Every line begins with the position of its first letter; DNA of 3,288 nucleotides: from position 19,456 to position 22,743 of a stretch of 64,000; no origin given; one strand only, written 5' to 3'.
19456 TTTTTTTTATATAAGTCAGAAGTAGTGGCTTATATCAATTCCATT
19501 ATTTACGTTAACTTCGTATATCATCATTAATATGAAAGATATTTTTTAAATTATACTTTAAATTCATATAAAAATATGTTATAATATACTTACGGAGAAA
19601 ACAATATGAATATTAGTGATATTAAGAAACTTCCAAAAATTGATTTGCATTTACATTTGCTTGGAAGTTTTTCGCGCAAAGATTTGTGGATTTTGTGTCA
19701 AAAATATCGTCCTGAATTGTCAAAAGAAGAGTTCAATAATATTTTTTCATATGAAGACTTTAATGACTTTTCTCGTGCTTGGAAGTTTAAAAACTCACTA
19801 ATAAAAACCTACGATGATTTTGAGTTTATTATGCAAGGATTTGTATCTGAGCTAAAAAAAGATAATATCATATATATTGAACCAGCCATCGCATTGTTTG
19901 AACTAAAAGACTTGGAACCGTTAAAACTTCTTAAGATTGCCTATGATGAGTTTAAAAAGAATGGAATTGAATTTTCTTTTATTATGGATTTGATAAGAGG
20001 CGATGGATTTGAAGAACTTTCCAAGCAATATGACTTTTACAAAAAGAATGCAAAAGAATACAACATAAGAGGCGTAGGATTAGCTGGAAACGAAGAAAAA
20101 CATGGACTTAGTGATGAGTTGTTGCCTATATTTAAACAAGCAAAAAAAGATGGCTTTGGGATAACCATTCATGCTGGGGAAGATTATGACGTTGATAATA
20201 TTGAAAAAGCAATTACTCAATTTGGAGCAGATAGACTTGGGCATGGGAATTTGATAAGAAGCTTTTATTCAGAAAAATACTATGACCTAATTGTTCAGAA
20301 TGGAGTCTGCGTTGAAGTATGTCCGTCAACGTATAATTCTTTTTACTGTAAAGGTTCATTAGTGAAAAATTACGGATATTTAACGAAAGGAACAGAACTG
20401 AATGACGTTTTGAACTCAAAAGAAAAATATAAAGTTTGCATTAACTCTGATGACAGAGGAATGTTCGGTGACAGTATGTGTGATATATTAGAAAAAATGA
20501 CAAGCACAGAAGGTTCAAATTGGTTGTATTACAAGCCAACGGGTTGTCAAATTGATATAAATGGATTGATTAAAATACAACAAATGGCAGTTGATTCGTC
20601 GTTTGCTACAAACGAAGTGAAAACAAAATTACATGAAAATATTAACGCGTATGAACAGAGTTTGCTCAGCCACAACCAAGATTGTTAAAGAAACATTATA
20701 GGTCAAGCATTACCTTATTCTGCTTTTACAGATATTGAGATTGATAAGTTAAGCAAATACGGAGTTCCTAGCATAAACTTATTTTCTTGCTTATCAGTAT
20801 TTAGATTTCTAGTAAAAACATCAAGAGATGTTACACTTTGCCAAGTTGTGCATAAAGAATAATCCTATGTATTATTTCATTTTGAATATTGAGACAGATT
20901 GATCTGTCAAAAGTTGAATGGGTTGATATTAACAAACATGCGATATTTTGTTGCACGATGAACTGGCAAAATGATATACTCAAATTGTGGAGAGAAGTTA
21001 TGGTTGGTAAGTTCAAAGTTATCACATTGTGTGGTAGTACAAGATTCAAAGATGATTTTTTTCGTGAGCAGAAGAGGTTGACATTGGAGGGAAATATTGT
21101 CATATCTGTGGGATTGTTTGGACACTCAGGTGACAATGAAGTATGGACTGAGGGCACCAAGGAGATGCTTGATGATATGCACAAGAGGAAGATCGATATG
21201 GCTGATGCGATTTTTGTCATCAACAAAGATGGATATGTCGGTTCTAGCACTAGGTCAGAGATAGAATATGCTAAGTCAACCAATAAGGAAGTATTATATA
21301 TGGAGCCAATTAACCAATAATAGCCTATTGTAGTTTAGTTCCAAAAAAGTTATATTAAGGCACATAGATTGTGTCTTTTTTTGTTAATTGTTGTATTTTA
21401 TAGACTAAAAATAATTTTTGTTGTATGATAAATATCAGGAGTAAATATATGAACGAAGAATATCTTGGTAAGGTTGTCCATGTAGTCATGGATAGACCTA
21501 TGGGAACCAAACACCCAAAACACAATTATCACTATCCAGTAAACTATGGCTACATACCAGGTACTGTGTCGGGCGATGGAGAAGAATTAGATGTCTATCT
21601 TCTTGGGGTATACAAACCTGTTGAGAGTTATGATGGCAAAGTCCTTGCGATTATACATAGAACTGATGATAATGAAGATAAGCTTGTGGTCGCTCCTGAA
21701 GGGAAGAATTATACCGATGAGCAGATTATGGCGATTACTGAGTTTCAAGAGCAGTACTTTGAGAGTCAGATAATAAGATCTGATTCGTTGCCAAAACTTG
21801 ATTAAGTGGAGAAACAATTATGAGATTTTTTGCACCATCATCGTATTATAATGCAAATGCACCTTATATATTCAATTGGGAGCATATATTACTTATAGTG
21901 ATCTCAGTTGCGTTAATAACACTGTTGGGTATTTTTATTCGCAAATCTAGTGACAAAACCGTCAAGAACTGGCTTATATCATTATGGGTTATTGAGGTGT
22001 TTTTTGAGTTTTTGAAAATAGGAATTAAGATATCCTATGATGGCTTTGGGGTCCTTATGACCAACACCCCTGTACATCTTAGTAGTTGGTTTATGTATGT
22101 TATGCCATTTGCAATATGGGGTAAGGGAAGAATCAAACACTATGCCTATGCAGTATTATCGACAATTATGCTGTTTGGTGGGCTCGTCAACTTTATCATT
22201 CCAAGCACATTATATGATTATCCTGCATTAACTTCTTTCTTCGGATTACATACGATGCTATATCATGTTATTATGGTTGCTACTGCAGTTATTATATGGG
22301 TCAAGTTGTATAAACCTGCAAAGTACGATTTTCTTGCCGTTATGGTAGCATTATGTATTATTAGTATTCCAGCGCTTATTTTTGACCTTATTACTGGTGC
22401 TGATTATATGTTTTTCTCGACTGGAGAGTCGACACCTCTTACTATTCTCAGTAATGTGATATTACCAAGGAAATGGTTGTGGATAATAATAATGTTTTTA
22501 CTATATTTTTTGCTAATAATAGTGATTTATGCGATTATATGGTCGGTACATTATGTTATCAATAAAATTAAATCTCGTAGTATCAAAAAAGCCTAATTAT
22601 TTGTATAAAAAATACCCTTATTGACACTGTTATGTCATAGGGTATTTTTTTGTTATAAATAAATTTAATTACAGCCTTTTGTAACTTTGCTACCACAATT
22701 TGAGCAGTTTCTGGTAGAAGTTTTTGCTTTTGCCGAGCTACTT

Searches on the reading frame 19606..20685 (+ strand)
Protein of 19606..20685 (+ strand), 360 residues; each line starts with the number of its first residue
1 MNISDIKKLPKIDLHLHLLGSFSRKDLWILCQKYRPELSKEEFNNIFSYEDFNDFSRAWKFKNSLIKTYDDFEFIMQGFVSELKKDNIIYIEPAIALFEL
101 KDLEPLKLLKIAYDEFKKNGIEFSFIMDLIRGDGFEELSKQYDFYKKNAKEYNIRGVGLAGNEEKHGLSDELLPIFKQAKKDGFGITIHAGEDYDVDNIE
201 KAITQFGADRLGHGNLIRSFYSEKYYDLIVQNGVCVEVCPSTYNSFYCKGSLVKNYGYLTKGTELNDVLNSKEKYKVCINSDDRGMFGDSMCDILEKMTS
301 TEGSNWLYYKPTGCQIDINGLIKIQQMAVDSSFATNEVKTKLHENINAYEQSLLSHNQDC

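Call 7: search_protein_families(library=pfam, proteins=[window:19606-20685:+], max_evalue=0.1)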
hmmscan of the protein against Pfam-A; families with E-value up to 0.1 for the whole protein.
window:19606-20685:+ (360 aa): 2 families
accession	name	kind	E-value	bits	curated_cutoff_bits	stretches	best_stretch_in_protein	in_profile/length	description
PF00962.28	A_deaminase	-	2.6e-28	99.5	27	1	10-348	1-329/330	Adenosine deaminase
PF01979.26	Amidohydro_1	-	0.0039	16.9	25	1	157-288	122-256/345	Amidohydrolase family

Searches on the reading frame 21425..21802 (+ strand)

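Call 7: search_protein_families(library=pfam, proteins=[window:21425-21802:+], max_evalue=0.1)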
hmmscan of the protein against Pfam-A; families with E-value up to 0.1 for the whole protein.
window:21425-21802:+ (126 aa): 2 families
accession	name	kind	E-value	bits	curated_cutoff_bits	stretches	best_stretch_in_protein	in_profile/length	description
PF00719.24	Pyrophosphatase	-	6.4e-11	42.7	23.5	1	33-112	30-112/153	Inorganic pyrophosphatase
PF18823.6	InPase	-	0.00087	19.6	26.8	1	32-61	40-69/135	Inorganic Pyrophosphatase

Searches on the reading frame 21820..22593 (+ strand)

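Call 7: search_protein_families(library=pfam, proteins=[window:21820-22593:+], max_evalue=0.1)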
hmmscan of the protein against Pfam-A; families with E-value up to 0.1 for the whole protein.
window:21820-22593:+ (258 aa): 1 family
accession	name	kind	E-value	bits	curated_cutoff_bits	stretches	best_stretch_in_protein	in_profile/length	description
PF14808.11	TMEM164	-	2e-14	54.1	25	1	18-236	2-216/217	TMEM164 family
